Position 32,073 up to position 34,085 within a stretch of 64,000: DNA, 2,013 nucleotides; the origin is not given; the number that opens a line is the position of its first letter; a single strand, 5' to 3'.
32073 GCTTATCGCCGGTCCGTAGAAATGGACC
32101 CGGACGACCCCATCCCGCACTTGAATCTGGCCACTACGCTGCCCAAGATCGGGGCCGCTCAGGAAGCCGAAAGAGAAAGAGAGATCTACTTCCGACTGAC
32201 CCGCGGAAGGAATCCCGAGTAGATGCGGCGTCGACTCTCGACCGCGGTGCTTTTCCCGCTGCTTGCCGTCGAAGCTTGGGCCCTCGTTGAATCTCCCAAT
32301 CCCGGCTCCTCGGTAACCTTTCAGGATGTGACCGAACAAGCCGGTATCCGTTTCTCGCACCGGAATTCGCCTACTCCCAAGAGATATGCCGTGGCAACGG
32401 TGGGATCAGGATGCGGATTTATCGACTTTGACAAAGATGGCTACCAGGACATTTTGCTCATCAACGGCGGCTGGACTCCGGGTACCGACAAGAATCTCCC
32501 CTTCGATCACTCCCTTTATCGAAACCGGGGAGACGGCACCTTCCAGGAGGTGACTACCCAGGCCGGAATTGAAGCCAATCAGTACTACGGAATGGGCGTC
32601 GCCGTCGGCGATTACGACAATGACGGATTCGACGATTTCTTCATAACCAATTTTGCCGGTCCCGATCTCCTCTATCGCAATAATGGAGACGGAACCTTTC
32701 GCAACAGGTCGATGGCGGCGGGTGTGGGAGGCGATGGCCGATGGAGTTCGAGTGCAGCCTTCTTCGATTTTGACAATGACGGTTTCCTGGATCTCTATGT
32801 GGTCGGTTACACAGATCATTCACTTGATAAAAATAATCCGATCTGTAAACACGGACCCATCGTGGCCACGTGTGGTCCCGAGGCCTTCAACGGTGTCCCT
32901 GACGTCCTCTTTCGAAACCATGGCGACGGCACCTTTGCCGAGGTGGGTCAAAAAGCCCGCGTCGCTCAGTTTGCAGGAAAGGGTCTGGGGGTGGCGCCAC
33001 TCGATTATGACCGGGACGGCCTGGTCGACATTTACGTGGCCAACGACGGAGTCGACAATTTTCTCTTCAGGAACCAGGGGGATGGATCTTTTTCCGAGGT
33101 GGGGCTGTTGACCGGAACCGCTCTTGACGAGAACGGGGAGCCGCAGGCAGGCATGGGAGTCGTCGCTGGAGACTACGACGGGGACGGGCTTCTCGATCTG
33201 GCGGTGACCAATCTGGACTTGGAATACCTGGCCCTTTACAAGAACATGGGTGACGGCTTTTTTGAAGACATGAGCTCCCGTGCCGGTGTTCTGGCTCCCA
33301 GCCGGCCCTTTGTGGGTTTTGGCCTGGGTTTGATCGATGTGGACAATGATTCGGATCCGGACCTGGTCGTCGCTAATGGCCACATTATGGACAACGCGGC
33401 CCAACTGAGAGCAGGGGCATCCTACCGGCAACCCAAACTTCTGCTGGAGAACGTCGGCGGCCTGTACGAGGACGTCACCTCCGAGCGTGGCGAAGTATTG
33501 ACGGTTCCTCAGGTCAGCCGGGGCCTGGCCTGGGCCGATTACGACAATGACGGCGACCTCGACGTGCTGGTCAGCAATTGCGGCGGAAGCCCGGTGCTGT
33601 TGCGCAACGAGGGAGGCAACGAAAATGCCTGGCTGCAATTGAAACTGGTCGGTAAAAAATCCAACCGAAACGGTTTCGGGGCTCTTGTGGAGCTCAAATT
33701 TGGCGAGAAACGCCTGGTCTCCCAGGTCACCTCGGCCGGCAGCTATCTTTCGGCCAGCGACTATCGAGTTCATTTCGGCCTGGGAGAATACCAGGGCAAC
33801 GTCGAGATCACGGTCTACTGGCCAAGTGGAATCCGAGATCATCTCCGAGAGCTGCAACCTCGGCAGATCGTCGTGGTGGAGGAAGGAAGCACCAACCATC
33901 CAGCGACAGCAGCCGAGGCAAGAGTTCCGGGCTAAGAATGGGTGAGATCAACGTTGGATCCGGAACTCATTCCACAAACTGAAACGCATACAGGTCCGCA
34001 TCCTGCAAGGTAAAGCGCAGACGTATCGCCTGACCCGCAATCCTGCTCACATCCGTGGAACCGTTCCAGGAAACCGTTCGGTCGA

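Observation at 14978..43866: PUL-like glycan-degradation locus anchored by a CarboxypepD_reg TonB-dependent receptor in a non-Bacteroidetes genome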

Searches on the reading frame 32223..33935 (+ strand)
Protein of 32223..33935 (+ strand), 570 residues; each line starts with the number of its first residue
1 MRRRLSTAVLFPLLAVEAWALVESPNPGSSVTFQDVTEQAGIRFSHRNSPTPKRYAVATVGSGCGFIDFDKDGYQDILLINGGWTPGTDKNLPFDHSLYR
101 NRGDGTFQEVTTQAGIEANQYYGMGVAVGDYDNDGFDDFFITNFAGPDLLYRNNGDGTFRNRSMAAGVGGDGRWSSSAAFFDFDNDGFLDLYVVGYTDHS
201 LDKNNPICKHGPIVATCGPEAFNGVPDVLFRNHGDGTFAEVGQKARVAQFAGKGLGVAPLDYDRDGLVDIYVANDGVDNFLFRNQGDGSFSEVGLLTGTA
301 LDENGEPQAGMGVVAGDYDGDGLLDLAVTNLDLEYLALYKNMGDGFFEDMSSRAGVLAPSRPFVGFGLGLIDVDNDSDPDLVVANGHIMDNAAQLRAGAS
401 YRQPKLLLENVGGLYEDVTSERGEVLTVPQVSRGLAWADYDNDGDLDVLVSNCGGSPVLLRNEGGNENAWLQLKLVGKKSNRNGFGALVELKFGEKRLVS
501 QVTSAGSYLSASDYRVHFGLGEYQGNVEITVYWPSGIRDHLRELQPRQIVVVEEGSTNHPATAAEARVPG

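Call 4: search_protein_families(library=pfam, proteins=[window:32223-33935:+], max_evalue=0.01)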
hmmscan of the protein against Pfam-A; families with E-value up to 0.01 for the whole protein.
window:32223-33935:+ (570 aa): 3 families
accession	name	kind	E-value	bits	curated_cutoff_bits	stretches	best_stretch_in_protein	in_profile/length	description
PF13517.12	FG-GAP_3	-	1.2e-49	167.2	26.9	6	130-193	1-61/61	FG-GAP-like repeat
PF01839.29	FG-GAP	-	2e-18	66.3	22.1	2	310-330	2-22/37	FG-GAP repeat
PF07593.17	UnbV_ASPIC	-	2.4e-16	59.8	23.4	1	484-550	1-67/68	ASPIC and UnbV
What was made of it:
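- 32223..33935 (+): FG-GAP/UnbV_ASPIC (CRTAC1-like) exported protein, its start abutting the end of the TPR gene. FG-GAP_3 167 bits, UnbV_ASPIC 59.8 bits (call 4).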

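Call 65: search_protein_families(library=ncbifam, proteins=[window:32223-33935:+], max_evalue=0.01)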
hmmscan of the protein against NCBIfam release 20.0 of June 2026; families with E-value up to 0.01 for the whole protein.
window:32223-33935:+ (570 aa): 0 families
